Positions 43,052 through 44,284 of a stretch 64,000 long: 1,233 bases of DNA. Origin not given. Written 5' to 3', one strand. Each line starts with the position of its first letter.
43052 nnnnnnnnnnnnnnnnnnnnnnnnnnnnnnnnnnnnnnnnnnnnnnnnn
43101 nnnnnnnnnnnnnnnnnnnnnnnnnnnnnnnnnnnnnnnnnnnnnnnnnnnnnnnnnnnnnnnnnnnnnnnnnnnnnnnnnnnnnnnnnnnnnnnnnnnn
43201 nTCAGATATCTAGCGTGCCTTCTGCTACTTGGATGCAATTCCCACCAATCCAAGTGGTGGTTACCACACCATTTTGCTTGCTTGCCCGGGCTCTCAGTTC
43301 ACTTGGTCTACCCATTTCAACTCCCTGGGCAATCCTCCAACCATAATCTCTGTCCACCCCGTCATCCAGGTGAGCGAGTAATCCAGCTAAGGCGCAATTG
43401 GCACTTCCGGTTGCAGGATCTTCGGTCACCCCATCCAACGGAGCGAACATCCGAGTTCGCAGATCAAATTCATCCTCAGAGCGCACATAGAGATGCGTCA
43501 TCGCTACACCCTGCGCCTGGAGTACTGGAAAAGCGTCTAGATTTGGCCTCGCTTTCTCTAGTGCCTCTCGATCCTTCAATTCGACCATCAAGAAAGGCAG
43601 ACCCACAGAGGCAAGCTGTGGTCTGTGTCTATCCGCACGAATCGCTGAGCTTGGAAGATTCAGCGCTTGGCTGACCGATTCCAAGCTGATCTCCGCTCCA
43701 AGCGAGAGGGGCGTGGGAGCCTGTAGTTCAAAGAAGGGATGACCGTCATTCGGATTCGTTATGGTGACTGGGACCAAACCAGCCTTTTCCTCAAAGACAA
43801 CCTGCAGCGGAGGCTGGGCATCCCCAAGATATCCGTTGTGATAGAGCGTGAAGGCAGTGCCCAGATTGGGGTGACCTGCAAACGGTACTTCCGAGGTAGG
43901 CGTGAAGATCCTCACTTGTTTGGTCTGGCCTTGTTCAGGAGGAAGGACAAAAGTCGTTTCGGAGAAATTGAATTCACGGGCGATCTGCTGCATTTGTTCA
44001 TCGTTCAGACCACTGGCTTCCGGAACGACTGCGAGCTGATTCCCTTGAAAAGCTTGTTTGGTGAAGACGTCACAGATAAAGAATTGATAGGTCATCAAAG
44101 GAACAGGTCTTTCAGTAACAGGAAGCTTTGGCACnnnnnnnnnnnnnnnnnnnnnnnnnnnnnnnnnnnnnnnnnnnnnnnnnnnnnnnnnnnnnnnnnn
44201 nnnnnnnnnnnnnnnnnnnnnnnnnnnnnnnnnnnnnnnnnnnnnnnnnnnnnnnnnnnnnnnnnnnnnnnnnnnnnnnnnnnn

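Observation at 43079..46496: tmRNA (ssrA) with a decayed copy of its 3' end 3 kb downstream, bracketing a three-gene islet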

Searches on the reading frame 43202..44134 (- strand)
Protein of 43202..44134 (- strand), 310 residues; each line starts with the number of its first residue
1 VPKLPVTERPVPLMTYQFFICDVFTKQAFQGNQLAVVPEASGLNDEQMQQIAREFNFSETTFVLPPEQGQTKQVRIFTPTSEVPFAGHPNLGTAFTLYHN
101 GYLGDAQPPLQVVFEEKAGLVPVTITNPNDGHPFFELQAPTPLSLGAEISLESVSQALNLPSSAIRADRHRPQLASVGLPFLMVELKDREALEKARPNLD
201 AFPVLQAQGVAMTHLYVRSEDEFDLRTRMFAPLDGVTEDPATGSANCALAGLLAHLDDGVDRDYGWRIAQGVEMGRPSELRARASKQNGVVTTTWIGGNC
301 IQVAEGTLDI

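Call 10: search_protein_families(library=pfam, proteins=[window:43202-44134:-])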
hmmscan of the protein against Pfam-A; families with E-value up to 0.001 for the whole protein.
window:43202-44134:- (310 aa): 1 family
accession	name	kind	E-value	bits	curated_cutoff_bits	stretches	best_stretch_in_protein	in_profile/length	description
PF02567.21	PhzC-PhzF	-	5e-65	220.2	27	1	22-306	2-281/281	Phenazine biosynthesis-like protein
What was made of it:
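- Checked: Pfam confirms PhzF (43202-44095/44134), dienelactone hydrolase (44276-45070/45175) and a class I SAM methyltransferase (45204-45824), all on the - strand, and finds no intact integrase (call 10).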

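Call 34: find_encoding_contigs(protein=window:43202-44095:-, flank=8000, max_places=10)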
Protein window:43202-44095:- (297 aa): 21 contigs read that carry it; 10 places shown.
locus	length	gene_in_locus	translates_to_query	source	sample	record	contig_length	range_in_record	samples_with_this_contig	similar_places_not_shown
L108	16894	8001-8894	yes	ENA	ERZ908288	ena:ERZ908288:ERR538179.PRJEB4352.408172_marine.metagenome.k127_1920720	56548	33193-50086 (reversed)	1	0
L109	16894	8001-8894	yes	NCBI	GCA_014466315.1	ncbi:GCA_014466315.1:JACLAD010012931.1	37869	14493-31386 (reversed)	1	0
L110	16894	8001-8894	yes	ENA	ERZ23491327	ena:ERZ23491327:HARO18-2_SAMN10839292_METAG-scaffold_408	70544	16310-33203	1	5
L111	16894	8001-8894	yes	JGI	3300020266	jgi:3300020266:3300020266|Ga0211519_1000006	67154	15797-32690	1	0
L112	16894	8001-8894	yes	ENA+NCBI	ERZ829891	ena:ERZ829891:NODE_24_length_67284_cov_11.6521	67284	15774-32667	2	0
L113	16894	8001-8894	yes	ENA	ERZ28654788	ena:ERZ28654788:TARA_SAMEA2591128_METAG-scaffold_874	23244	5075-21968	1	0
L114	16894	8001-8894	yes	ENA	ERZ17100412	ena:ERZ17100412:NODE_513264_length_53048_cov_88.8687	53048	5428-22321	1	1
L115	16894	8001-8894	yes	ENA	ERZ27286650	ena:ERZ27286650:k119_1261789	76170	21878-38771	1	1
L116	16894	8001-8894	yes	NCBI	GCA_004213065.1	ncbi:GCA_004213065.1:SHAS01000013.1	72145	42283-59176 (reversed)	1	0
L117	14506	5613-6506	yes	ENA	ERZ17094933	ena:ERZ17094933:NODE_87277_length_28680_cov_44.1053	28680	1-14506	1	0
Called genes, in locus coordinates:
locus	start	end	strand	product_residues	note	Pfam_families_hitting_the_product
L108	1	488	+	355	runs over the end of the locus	PF00005:ABC_tran, PF02463:SMC_N (faint), PF13304:AAA_21 (faint), PF08402:TOBE_2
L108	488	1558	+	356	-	PF00005:ABC_tran, PF13304:AAA_21 (faint), PF17912:OB_MalK (weak)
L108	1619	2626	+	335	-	PF02733:Dak1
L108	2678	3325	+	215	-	PF02734:Dak2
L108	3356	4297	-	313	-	PF00294:PfkB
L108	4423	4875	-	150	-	PF02502:LacAB_rpiB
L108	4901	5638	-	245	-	PF00121:TIM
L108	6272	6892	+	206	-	PF08241:Methyltransf_11, PF01209:Ubie_methyltran (weak), PF13649:Methyltransf_25 (weak), PF13847:Methyltransf_31 (weak)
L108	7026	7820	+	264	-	PF01738:DLH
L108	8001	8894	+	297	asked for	PF02567:PhzC-PhzF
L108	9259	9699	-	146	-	-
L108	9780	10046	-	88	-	-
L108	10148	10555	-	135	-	-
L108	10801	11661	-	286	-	PF00034:Cytochrom_C, PF13442:Cytochrome_CBB3 (weak)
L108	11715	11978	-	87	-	-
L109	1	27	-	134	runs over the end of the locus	PF00293:NUDIX, PF14815:NUDIX_4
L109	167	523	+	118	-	-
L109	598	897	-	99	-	PF01609:DDE_Tnp_1 (weak), PF13586:DDE_Tnp_1_2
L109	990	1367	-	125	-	PF13340:DUF4096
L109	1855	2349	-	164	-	PF13936:HTH_38, PF13384:HTH_23 (faint)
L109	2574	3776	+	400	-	PF00144:Beta-lactamase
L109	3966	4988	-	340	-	PF01609:DDE_Tnp_1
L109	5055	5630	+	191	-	PF02567:PhzC-PhzF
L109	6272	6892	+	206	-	PF08241:Methyltransf_11, PF01209:Ubie_methyltran (weak), PF13649:Methyltransf_25 (weak), PF13847:Methyltransf_31 (weak)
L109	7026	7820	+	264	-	PF01738:DLH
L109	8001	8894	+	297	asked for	PF02567:PhzC-PhzF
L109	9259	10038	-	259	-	-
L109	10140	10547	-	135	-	-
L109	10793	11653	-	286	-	PF00034:Cytochrom_C, PF13442:Cytochrome_CBB3 (weak)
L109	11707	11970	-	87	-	-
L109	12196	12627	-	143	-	-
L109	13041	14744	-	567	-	PF01019:G_glu_transpept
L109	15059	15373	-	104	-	-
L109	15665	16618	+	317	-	PF00701:DHDPS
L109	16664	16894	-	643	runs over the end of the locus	PF20434:BD-FAE, PF00326:Peptidase_S9, PF01738:DLH (weak)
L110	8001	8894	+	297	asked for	PF02567:PhzC-PhzF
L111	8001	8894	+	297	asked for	PF02567:PhzC-PhzF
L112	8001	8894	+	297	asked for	PF02567:PhzC-PhzF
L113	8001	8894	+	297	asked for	PF02567:PhzC-PhzF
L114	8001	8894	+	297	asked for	PF02567:PhzC-PhzF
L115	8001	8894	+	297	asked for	PF02567:PhzC-PhzF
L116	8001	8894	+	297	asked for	PF02567:PhzC-PhzF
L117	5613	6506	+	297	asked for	PF02567:PhzC-PhzF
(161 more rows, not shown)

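Call 38: find_homologous_proteins(query=window:43202-44095:-, max_evalue=1e-40)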
Query window:43202-44095:- (297 aa): 7968 proteins with E <= 1e-40 among 8000 candidates; the best 120 are listed.
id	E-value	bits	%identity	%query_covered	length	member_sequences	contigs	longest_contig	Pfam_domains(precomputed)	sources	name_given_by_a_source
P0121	1.1e-190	650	97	100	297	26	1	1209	PF02567.22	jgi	jgi:trans-2,3-dihydro-3-hydroxyanthranilate isomerase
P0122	7.7e-187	638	95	100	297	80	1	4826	PF02567.22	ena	-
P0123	8.7e-182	621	92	100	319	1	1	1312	PF02567.22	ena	-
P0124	6.0e-181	618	92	100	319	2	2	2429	PF02567.22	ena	-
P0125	3.1e-180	616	92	100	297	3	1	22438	PF02567.22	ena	-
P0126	8.8e-177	605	90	100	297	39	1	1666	PF02567.22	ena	-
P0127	2.5e-176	603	89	100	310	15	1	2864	PF02567.22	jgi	jgi:trans-2,3-dihydro-3-hydroxyanthranilate isomerase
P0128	7.4e-176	602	89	100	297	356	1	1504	PF02567.22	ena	-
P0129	3.2e-149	514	96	81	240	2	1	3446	PF02567.22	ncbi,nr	ncbi:MAG: PhzF family phenazine biosynthesis protein, partial [Proteobacteria bacterium]|nr:PhzF fam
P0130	1.5e-145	502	76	100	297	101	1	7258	PF02567.22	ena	-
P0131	2.1e-127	442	78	85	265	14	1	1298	PF02567.22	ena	-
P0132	7.9e-127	441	67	100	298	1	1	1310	PF02567.22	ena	-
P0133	9.2e-124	431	66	100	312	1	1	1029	PF02567.22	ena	-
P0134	5.3e-123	428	65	100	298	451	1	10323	PF02567.22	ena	-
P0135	3.6e-122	425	65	100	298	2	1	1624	PF02567.22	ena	-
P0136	3.6e-121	422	63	100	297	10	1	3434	PF02567.22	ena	-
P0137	3.9e-121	422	64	100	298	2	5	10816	PF02567.22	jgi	-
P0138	4.4e-121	422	64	100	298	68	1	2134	PF02567.22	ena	-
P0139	1.3e-120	420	63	100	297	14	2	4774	PF02567.22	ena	-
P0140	7.6e-118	411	61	100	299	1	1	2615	PF02567.22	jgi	jgi:trans-2,3-dihydro-3-hydroxyanthranilate isomerase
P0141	4.1e-116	405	61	99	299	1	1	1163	PF02567.22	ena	-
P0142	1.0e-115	404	60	99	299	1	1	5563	PF02567.22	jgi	-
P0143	1.0e-115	404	61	100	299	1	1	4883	PF02567.22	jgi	jgi:trans-2,3-dihydro-3-hydroxyanthranilate isomerase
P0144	2.2e-115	403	61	100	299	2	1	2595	PF02567.22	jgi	jgi:trans-2,3-dihydro-3-hydroxyanthranilate isomerase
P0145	6.0e-115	402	63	100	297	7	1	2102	PF02567.22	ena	-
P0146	2.8e-114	399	62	100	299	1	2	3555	PF02567.22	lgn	-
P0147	4.7e-114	399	63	100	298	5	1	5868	PF02567.22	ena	-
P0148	6.7e-114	398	64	100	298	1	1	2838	PF02567.22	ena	-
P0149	7.5e-114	398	61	100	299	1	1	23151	PF02567.22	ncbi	-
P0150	1.2e-113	397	61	100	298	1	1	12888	PF02567.22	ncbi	-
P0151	2.1e-113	397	59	100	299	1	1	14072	PF02567.22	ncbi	-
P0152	7.0e-113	395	58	100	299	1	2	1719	PF02567.22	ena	-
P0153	7.1e-113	395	61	100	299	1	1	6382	PF02567.22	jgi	jgi:trans-2,3-dihydro-3-hydroxyanthranilate isomerase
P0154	8.2e-113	395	60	100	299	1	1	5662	PF02567.22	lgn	-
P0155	1.3e-112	394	61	99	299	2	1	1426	PF02567.22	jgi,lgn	-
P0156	2.1e-112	393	62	100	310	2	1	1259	PF02567.22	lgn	-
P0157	2.1e-112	393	61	100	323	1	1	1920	PF02567.22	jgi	jgi:trans-2,3-dihydro-3-hydroxyanthranilate isomerase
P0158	2.3e-112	393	63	100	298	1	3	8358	PF02567.22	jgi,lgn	-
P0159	2.5e-112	393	58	100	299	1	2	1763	PF02567.22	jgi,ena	-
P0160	2.5e-112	393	61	99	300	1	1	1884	PF02567.22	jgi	jgi:trans-2,3-dihydro-3-hydroxyanthranilate isomerase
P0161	2.8e-112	393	61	100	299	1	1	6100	PF02567.22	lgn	-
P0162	5.2e-112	392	62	100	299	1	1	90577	PF02567.22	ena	-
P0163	6.1e-112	392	62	100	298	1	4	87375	PF02567.22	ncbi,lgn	-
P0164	7.6e-112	391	60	99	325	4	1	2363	PF02567.22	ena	-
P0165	9.2e-112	391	58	100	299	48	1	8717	PF02567.22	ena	-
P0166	1.0e-111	391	60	100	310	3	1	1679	PF02567.22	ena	-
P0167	1.4e-111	391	60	100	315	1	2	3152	PF02567.22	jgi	jgi:trans-2,3-dihydro-3-hydroxyanthranilate isomerase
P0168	1.7e-111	390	61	100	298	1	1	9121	PF02567.22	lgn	-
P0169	1.8e-111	390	62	100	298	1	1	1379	PF02567.22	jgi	jgi:trans-2,3-dihydro-3-hydroxyanthranilate isomerase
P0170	1.9e-111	390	61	100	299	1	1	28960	PF02567.22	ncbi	-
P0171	2.0e-111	390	59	99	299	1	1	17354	PF02567.22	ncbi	-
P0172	2.1e-111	390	61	100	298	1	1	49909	PF02567.22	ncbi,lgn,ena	-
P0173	2.1e-111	390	60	100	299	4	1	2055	PF02567.22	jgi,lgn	-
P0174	2.2e-111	390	61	99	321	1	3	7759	PF02567.22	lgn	-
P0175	3.1e-111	389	61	100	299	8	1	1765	PF02567.22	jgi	-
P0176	3.8e-111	389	61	100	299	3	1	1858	PF02567.22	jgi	jgi:trans-2,3-dihydro-3-hydroxyanthranilate isomerase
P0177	4.2e-111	389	60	99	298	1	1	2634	PF02567.22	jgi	jgi:trans-2,3-dihydro-3-hydroxyanthranilate isomerase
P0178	4.4e-111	389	60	100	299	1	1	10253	PF02567.22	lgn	-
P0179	5.5e-111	389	60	100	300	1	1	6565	PF02567.22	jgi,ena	-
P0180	6.5e-111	388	61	99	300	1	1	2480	PF02567.22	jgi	jgi:trans-2,3-dihydro-3-hydroxyanthranilate isomerase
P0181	7.6e-111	388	61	100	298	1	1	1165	PF02567.22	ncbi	-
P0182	8.1e-111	388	60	99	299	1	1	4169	PF02567.22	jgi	jgi:trans-2,3-dihydro-3-hydroxyanthranilate isomerase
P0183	8.9e-111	388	60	100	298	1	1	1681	PF02567.22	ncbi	ncbi:MAG TPA: PhzF family phenazine biosynthesis protein [Thermoanaerobaculia bacterium]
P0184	9.0e-111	388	61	100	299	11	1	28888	PF02567.22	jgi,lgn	jgi:trans-2,3-dihydro-3-hydroxyanthranilate isomerase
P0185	1.1e-110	388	59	100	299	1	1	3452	PF02567.22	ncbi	-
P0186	1.1e-110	388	59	99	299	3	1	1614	PF02567.22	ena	-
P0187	1.2e-110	388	61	100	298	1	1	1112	PF02567.22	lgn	-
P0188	1.6e-110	387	62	100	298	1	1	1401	PF02567.22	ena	-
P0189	1.7e-110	387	60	100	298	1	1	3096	PF02567.22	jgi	jgi:trans-2,3-dihydro-3-hydroxyanthranilate isomerase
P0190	1.8e-110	387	58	100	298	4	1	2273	PF02567.22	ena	-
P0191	1.8e-110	387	61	99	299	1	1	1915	PF02567.22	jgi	jgi:trans-2,3-dihydro-3-hydroxyanthranilate isomerase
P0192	1.8e-110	387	61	100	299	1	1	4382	PF02567.22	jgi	jgi:trans-2,3-dihydro-3-hydroxyanthranilate isomerase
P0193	1.8e-110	387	60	100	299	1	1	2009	PF02567.22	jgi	jgi:trans-2,3-dihydro-3-hydroxyanthranilate isomerase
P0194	1.9e-110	387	61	100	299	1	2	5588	PF02567.22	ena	-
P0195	1.9e-110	387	60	99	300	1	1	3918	PF02567.22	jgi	jgi:trans-2,3-dihydro-3-hydroxyanthranilate isomerase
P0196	2.0e-110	387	62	100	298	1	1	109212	PF02567.22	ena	-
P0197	2.0e-110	387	60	100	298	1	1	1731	PF02567.22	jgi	jgi:trans-2,3-dihydro-3-hydroxyanthranilate isomerase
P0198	2.2e-110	387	61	100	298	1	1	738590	PF02567.22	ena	-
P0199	2.3e-110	387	60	100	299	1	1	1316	PF02567.22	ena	-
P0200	2.3e-110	387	63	100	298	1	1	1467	PF02567.22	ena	-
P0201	2.3e-110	387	56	100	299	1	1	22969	PF02567.22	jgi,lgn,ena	-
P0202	2.7e-110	386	58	99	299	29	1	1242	PF02567.22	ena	-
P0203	2.8e-110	386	61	100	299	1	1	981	PF02567.22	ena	-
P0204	2.9e-110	386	60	100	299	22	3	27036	PF02567.22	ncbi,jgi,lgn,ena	jgi:trans-2,3-dihydro-3-hydroxyanthranilate isomerase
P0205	3.0e-110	386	58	100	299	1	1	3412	PF02567.22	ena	-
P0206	3.0e-110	386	62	100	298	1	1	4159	PF02567.22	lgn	-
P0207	3.4e-110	386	59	100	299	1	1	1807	PF02567.22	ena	-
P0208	3.5e-110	386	60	100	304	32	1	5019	PF02567.22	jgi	jgi:trans-2,3-dihydro-3-hydroxyanthranilate isomerase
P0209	4.2e-110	386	60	100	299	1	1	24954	PF02567.22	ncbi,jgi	jgi:trans-2,3-dihydro-3-hydroxyanthranilate isomerase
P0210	4.6e-110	386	60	100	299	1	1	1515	PF02567.22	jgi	-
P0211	4.7e-110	386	61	100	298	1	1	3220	PF02567.22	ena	-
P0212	5.1e-110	385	60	99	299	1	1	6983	PF02567.22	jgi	jgi:trans-2,3-dihydro-3-hydroxyanthranilate isomerase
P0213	5.2e-110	385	61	100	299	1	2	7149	PF02567.22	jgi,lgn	jgi:trans-2,3-dihydro-3-hydroxyanthranilate isomerase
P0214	5.2e-110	385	62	100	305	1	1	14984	PF02567.22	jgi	jgi:trans-2,3-dihydro-3-hydroxyanthranilate isomerase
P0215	5.6e-110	385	62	100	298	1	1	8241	PF02567.22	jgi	jgi:trans-2,3-dihydro-3-hydroxyanthranilate isomerase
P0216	5.6e-110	385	59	100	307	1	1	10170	PF02567.22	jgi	-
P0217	5.9e-110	385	61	100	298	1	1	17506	PF02567.22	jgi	jgi:trans-2,3-dihydro-3-hydroxyanthranilate isomerase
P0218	6.5e-110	385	60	100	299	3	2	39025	PF02567.22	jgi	jgi:trans-2,3-dihydro-3-hydroxyanthranilate isomerase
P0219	6.6e-110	385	60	100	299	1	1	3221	PF02567.22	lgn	-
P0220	7.3e-110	385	59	99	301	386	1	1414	PF02567.22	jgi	-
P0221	7.8e-110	385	61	100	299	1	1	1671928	PF02567.22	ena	-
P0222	7.9e-110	385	60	100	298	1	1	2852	PF02567.22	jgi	jgi:trans-2,3-dihydro-3-hydroxyanthranilate isomerase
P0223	8.1e-110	385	59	100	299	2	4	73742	PF02567.22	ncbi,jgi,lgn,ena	-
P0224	8.3e-110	385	60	99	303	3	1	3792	PF02567.22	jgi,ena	-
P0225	8.8e-110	385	61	100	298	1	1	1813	PF02567.22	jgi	jgi:trans-2,3-dihydro-3-hydroxyanthranilate isomerase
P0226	9.1e-110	385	58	100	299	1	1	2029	PF02567.22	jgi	-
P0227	9.4e-110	385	62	100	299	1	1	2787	PF02567.22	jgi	jgi:trans-2,3-dihydro-3-hydroxyanthranilate isomerase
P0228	9.6e-110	385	62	100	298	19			PF02567.22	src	-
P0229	1.0e-109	385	61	100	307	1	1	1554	PF02567.22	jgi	jgi:trans-2,3-dihydro-3-hydroxyanthranilate isomerase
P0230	1.0e-109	384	61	100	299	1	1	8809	PF02567.22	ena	-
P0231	1.1e-109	384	62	100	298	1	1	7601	PF02567.22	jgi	jgi:trans-2,3-dihydro-3-hydroxyanthranilate isomerase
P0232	1.1e-109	384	61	100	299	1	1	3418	PF02567.22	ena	-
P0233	1.1e-109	384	60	100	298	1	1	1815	PF02567.22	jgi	jgi:trans-2,3-dihydro-3-hydroxyanthranilate isomerase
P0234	1.1e-109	384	61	100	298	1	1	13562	PF02567.22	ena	-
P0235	1.1e-109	384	61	100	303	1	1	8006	PF02567.22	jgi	jgi:trans-2,3-dihydro-3-hydroxyanthranilate isomerase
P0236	1.2e-109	384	61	99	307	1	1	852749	PF02567.22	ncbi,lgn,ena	-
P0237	1.2e-109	384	60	100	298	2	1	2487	PF02567.22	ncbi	-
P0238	1.4e-109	384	61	100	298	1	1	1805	PF02567.22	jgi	jgi:trans-2,3-dihydro-3-hydroxyanthranilate isomerase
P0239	1.5e-109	384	57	100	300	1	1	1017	PF02567.22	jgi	jgi:trans-2,3-dihydro-3-hydroxyanthranilate isomerase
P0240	1.5e-109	384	60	100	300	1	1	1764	PF02567.22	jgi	jgi:trans-2,3-dihydro-3-hydroxyanthranilate isomerase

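Call 39: find_encoding_contigs(protein=P0125, flank=10000, max_places=3)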
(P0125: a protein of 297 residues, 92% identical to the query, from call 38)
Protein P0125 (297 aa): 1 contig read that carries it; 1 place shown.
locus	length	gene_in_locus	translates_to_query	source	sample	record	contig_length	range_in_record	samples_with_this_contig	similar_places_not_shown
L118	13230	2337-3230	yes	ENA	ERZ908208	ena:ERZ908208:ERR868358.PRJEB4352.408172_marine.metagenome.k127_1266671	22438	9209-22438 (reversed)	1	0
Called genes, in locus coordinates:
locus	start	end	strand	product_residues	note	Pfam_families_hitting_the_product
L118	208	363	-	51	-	-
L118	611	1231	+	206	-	PF08242:Methyltransf_12 (faint), PF08241:Methyltransf_11, PF13649:Methyltransf_25 (weak), PF01209:Ubie_methyltran (weak), PF13847:Methyltransf_31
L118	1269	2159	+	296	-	PF01738:DLH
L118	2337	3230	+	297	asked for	PF02567:PhzC-PhzF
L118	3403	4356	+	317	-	PF00701:DHDPS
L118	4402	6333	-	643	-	PF02129:Peptidase_S15 (faint), PF20434:BD-FAE, PF00326:Peptidase_S9, PF01738:DLH (weak)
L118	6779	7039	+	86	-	-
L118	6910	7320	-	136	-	PF13778:DUF4174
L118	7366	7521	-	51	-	-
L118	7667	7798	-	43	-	-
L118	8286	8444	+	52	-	-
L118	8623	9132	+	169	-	PF13181:TPR_8 (faint), PF13424:TPR_12 (faint), PF13428:TPR_14 (faint), PF14559:TPR_19 (faint), PF13432:TPR_16 (weak), PF25063:ARM_TT21_C (weak), PF00515:TPR_1 (weak), PF07719:TPR_2 (weak), +2 more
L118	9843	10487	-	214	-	PF00565:SNase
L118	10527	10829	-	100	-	-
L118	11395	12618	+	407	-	PF07690:MFS_1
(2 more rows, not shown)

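Call 40: find_encoding_contigs(protein=P0130, flank=10000, max_places=3)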
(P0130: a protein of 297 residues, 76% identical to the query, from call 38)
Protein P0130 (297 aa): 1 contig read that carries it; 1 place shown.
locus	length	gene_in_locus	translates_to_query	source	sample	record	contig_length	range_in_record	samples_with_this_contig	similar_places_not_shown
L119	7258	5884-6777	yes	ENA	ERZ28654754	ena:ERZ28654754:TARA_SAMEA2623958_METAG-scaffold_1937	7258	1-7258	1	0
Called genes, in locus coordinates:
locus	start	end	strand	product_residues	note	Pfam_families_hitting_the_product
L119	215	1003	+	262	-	PF00106:adh_short, PF08659:KR (weak), PF13561:adh_short_C2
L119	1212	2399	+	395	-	PF07690:MFS_1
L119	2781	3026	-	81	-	-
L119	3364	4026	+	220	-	PF08241:Methyltransf_11, PF01209:Ubie_methyltran (weak), PF13649:Methyltransf_25 (weak), PF13847:Methyltransf_31 (weak)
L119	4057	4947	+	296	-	PF01738:DLH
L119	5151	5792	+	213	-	-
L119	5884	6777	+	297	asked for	PF02567:PhzC-PhzF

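Call 41: find_encoding_contigs(protein=P0128, flank=10000, max_places=4)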
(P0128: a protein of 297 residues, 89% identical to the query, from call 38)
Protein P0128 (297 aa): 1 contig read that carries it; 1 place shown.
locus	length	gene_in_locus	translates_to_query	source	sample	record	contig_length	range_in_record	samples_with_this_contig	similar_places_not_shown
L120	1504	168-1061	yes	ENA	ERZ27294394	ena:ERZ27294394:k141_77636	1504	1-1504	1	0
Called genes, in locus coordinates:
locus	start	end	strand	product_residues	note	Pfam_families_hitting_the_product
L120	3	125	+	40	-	?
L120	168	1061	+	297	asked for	PF02567:PhzC-PhzF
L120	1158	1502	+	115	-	?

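Call 57: search_protein_families(library=ncbifam, proteins=[window:43202-44095:-], max_evalue=0.001)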
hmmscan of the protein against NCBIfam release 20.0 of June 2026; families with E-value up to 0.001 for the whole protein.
window:43202-44095:- (297 aa): 2 families
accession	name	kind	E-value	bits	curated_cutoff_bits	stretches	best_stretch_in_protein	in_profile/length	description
TIGR00654.1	PhzF_family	subfamily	6.7e-63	212.8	76.2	1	1-297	1-298/298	PhzF family phenazine biosynthesis isomerase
NF007625.0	PRK10281.1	equivalog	7.9e-43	146.7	386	1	2-292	2-294/301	PhzF family isomerase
